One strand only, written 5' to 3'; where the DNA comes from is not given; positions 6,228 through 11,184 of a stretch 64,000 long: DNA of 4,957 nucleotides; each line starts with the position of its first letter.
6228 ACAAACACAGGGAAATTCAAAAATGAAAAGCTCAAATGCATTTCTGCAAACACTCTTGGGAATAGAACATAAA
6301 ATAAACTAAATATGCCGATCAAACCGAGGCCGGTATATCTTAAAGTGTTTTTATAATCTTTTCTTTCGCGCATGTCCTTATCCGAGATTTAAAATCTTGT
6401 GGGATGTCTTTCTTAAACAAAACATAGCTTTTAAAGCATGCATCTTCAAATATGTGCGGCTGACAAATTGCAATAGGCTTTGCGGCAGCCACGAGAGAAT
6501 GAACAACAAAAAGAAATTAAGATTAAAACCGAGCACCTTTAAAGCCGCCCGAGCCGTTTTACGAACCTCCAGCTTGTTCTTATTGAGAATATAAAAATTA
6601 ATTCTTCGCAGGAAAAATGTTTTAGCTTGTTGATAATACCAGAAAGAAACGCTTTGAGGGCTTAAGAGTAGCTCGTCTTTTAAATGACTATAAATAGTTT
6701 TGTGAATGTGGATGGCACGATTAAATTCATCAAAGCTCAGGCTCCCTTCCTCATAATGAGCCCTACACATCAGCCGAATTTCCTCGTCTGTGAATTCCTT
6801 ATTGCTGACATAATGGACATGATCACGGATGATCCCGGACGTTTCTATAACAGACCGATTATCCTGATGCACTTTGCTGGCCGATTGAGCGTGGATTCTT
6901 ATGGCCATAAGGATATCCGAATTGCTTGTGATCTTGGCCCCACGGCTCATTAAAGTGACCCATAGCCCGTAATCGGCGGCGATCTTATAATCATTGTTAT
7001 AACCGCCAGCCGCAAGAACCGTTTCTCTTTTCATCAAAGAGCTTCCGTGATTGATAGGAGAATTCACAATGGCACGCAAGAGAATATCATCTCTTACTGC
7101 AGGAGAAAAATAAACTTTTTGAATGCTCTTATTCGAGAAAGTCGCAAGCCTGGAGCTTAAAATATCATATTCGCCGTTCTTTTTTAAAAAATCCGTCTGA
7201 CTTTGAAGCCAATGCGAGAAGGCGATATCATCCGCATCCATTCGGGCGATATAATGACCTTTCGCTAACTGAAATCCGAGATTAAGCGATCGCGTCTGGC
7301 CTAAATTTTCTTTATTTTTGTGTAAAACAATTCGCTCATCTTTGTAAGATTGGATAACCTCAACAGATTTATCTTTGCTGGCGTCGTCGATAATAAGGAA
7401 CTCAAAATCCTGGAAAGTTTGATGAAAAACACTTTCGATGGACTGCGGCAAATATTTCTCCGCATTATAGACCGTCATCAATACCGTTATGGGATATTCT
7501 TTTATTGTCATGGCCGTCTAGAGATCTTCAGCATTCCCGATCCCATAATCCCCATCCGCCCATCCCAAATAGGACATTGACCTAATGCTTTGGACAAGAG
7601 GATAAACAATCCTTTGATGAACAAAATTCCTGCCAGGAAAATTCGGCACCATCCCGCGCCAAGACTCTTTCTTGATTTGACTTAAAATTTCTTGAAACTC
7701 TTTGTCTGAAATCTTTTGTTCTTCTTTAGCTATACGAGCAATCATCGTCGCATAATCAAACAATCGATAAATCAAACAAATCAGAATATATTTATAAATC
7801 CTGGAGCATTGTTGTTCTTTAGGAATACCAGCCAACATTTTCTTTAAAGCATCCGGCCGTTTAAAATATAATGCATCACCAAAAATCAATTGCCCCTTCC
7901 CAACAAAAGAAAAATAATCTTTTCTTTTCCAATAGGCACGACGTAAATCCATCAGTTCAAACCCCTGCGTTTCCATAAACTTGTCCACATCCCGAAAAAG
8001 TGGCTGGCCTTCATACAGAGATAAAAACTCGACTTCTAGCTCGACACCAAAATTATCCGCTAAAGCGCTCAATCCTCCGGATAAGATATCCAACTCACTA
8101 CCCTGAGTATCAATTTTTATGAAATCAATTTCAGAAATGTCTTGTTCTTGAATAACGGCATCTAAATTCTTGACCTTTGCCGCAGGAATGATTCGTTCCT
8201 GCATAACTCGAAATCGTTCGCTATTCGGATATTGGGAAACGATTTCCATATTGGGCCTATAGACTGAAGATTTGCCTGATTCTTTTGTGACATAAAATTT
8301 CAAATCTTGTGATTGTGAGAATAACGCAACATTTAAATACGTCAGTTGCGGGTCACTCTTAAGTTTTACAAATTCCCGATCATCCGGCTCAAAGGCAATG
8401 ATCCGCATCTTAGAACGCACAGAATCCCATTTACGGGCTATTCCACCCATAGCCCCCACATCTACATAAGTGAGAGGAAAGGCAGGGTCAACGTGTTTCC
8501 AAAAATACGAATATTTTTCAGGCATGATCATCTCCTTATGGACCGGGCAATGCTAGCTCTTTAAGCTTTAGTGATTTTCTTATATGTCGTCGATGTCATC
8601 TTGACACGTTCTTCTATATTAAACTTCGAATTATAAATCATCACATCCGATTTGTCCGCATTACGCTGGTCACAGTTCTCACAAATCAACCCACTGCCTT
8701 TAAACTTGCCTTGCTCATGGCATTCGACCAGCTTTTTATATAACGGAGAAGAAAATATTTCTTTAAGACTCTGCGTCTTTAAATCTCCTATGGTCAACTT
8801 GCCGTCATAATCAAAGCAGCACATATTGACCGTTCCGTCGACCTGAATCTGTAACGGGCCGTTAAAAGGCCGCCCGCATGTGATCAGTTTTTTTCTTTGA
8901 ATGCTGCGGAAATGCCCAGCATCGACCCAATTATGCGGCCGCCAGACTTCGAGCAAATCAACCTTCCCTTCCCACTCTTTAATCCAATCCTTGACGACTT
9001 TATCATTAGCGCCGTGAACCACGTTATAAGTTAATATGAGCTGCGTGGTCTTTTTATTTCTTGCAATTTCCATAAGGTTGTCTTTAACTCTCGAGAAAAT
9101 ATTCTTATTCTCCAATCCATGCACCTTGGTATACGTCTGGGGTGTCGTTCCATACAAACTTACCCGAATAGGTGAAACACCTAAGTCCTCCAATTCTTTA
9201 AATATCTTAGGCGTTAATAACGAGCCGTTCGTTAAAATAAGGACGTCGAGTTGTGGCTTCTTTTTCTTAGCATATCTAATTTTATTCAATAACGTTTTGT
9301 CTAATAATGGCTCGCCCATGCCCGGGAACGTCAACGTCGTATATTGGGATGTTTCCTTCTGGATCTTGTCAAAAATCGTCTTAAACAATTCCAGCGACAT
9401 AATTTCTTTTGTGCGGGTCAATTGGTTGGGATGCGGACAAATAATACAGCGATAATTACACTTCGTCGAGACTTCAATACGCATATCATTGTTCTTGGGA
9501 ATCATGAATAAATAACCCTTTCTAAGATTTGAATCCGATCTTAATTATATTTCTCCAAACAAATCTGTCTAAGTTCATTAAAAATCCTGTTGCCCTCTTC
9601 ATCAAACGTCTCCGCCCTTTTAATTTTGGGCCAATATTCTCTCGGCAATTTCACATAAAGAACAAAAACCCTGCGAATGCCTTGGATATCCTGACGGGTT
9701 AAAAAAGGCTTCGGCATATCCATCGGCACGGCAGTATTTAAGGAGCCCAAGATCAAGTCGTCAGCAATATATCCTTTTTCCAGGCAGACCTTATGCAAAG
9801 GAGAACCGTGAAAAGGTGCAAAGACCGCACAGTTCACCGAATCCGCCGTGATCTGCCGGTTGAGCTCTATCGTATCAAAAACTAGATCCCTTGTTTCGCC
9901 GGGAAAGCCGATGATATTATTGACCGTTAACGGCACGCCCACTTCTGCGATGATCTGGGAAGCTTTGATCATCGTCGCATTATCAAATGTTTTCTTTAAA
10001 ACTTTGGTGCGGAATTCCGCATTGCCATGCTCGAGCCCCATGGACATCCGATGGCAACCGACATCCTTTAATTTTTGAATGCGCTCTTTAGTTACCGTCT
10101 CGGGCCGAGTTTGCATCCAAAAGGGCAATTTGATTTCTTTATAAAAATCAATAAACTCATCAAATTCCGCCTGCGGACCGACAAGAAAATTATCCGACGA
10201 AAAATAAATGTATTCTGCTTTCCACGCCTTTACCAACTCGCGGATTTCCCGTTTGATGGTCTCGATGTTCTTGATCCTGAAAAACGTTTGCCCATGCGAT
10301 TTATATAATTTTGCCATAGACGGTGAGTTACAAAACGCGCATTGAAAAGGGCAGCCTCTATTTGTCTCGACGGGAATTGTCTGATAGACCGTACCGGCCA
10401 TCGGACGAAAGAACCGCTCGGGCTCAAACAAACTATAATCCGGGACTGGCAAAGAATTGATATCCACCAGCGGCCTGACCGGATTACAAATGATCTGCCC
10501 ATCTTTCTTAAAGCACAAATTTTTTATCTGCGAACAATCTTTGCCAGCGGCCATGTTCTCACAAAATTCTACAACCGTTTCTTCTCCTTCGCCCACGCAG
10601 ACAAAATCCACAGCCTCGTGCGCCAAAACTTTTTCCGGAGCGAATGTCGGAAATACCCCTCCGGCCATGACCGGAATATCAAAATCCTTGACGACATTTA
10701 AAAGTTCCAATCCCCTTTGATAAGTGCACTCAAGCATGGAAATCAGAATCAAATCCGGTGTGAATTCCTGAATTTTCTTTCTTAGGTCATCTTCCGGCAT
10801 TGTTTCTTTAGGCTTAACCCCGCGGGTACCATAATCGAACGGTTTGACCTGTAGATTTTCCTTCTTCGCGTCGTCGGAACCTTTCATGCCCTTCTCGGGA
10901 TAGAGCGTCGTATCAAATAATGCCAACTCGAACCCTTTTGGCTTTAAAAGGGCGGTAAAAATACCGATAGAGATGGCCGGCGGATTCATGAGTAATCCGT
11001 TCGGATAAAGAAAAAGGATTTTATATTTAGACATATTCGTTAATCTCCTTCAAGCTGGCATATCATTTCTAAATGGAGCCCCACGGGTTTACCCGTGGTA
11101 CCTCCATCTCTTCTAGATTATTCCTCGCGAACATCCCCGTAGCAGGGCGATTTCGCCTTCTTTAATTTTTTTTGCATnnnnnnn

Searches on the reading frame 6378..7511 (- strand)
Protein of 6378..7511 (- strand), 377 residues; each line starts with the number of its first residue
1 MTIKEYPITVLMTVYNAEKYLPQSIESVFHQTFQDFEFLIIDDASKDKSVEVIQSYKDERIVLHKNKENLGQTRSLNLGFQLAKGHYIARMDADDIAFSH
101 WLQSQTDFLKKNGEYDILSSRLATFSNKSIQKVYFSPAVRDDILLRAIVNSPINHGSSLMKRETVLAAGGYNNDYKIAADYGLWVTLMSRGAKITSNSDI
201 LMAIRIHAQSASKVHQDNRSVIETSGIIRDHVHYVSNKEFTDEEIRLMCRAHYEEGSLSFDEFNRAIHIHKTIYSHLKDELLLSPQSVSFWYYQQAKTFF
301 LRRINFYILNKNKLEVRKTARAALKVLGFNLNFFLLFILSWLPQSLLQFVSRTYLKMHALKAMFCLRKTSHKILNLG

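Call 8: search_protein_families(library=pfam, proteins=[window:6378-7511:-], max_evalue=0.001)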
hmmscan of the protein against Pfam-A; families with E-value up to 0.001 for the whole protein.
window:6378-7511:- (377 aa): 3 families
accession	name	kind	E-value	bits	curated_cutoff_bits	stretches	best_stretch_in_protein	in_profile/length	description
PF00535.33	Glycos_transf_2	-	3e-30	105.8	23.3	1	9-128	1-122/168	Glycosyl transferase family 2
PF10111.15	Glyco_tranf_2_2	-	1.4e-10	41.5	27.3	1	10-194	2-206/276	Glycosyltransferase like family 2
PF13641.12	Glyco_tranf_2_3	-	8.8e-09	36.1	27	1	8-201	3-208/230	Glycosyltransferase like family 2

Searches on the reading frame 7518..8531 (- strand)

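Call 8: search_protein_families(library=pfam, proteins=[window:7518-8531:-], max_evalue=0.001)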
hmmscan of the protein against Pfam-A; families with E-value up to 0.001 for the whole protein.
window:7518-8531:- (337 aa): 1 family
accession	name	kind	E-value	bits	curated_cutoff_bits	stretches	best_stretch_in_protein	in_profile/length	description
PF05050.19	Methyltransf_21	-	8.4e-18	65.5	22.7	1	24-193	1-173/173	Methyltransferase FkbM domain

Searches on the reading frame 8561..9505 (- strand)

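Call 8: search_protein_families(library=pfam, proteins=[window:8561-9505:-], max_evalue=0.001)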
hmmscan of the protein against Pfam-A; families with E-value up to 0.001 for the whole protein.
window:8561-9505:- (314 aa): 2 families
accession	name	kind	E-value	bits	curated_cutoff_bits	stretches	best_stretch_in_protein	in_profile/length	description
PF04055.27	Radical_SAM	-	1.2e-14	55.3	29.5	1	10-175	1-163/166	Radical SAM superfamily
PF13186.11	SPASM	-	8.2e-12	45.7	21.5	1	218-279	8-67/67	Iron-sulfur cluster-binding domain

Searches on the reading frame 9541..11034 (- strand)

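Call 8: search_protein_families(library=pfam, proteins=[window:9541-11034:-], max_evalue=0.001)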
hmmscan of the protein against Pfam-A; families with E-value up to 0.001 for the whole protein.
window:9541-11034:- (497 aa): 3 families
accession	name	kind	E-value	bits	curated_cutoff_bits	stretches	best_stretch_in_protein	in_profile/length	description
PF04055.27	Radical_SAM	-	1.7e-23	84.1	29.5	1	223-390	2-164/166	Radical SAM superfamily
PF02310.24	B12-binding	-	9.6e-13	48.5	32.1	1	80-156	39-119/121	B12 binding domain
PF19864.5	Radical_SAM_N2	-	0.00017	21.5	29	1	108-169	74-133/151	Radical SAM proteins, N-terminal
